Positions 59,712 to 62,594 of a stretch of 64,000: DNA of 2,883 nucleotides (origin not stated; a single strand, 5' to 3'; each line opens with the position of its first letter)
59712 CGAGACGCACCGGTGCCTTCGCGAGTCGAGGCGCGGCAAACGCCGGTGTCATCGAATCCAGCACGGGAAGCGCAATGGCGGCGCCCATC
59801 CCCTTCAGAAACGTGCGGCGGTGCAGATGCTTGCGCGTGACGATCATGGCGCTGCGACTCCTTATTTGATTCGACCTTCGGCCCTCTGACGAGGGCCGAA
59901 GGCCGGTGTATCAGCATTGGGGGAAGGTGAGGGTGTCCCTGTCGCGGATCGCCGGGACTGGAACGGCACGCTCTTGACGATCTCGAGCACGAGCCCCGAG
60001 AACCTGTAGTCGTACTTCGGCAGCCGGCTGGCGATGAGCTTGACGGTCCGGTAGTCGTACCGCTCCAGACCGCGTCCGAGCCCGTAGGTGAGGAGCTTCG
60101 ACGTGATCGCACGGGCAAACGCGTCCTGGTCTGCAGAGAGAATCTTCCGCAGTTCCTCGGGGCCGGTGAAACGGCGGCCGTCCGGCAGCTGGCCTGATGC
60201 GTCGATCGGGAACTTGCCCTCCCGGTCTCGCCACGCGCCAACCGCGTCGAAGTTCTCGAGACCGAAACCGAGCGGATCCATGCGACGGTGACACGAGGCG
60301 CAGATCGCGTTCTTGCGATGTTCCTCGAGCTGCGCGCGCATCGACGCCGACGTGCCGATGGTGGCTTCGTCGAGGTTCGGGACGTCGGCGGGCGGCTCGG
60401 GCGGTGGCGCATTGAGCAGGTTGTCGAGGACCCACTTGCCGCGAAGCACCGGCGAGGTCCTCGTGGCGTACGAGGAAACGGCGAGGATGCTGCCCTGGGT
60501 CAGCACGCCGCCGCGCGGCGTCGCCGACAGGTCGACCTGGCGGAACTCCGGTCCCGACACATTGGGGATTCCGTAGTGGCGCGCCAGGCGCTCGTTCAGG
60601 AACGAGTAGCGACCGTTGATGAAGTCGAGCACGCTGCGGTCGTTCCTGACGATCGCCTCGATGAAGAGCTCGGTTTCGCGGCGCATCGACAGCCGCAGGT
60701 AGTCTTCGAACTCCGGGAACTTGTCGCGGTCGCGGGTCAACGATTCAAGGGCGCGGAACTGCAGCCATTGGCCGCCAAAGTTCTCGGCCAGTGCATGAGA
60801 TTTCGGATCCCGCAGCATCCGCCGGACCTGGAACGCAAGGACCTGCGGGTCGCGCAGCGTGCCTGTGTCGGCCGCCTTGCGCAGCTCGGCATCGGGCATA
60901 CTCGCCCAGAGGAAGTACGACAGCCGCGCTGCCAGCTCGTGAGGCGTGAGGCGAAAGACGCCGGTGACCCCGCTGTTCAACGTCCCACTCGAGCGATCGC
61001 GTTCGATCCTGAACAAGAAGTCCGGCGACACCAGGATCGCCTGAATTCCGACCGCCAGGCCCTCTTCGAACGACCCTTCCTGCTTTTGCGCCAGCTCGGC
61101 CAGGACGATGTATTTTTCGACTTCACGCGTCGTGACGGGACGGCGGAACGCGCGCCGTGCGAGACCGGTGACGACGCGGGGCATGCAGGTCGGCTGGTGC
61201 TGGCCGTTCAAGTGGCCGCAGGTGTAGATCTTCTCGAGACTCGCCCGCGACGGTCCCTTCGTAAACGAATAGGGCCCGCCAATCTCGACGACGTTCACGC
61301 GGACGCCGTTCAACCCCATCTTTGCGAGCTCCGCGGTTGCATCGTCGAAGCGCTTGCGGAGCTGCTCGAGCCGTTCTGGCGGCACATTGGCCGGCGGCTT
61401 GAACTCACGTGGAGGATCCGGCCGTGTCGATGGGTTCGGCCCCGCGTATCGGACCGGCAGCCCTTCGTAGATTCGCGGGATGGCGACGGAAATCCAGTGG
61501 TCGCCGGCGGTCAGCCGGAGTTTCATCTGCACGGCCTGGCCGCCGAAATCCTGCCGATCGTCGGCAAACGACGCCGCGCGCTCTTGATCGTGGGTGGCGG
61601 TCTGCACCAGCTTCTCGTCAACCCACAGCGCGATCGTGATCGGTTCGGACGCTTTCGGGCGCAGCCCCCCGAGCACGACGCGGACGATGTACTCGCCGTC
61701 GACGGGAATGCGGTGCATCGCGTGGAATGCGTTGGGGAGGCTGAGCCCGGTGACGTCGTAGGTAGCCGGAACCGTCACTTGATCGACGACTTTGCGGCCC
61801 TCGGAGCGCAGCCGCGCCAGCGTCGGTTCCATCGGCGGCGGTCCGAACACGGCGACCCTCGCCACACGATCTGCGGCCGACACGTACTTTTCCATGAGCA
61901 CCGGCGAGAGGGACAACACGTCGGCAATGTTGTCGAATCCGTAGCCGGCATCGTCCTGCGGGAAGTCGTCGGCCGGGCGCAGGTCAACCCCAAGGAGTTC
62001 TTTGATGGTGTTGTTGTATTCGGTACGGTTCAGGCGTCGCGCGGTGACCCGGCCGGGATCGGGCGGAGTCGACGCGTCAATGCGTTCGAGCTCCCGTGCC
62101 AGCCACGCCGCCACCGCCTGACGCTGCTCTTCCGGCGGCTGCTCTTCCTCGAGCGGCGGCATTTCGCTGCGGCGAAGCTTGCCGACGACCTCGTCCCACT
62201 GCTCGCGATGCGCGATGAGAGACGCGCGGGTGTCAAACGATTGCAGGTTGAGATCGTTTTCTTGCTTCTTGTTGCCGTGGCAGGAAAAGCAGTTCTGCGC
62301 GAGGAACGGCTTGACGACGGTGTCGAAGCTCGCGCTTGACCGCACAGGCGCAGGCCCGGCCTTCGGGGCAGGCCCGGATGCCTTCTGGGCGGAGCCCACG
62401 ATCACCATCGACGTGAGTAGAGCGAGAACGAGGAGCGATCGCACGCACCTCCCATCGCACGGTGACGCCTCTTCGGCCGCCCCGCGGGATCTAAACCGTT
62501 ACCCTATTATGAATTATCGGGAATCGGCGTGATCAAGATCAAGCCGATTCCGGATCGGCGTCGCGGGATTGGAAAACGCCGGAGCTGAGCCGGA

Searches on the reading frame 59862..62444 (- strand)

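Call 28: search_protein_families(library=pfam, proteins=[window:59862-62444:-], max_evalue=0.01)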
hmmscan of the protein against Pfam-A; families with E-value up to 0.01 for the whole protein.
window:59862-62444:- (860 aa): 9 families
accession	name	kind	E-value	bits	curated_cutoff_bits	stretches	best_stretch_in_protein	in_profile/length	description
PF07631.16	PSD4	-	3.9e-47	160.4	23.3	1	499-626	1-128/128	Protein of unknown function (DUF1592)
PF07627.16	PSCyt3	-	5.7e-36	123.2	27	1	644-742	1-98/98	Protein of unknown function (DUF1588)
PF07626.16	PSD3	-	7.6e-27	94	23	1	136-199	1-64/65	Protein of unknown function (DUF1587)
PF07624.16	PSD2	-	2.2e-21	75.8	25.8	1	755-828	1-74/74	Protein of unknown function (DUF1585)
PF07637.16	PSD5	-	1.2e-20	74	34.2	1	420-481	1-62/62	Protein of unknown function (DUF1595)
PF13442.11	Cytochrome_CBB3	-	4.4e-08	33.8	27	1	49-115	11-68/68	Cytochrome C oxidase, cbb3-type, subunit III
PF07635.16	PSCyt1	-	2.1e-06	28.6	22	1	52-98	1-58/59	Planctomycete cytochrome C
PF09699.15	Paired_CXXCH_1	-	0.0025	17.9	20.6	0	705-722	23-39/41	Doubled CXXCH motif (Paired_CXXCH_1)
PF00034.26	Cytochrom_C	-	0.0029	19.3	21.3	0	47-116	8-87/90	Cytochrome c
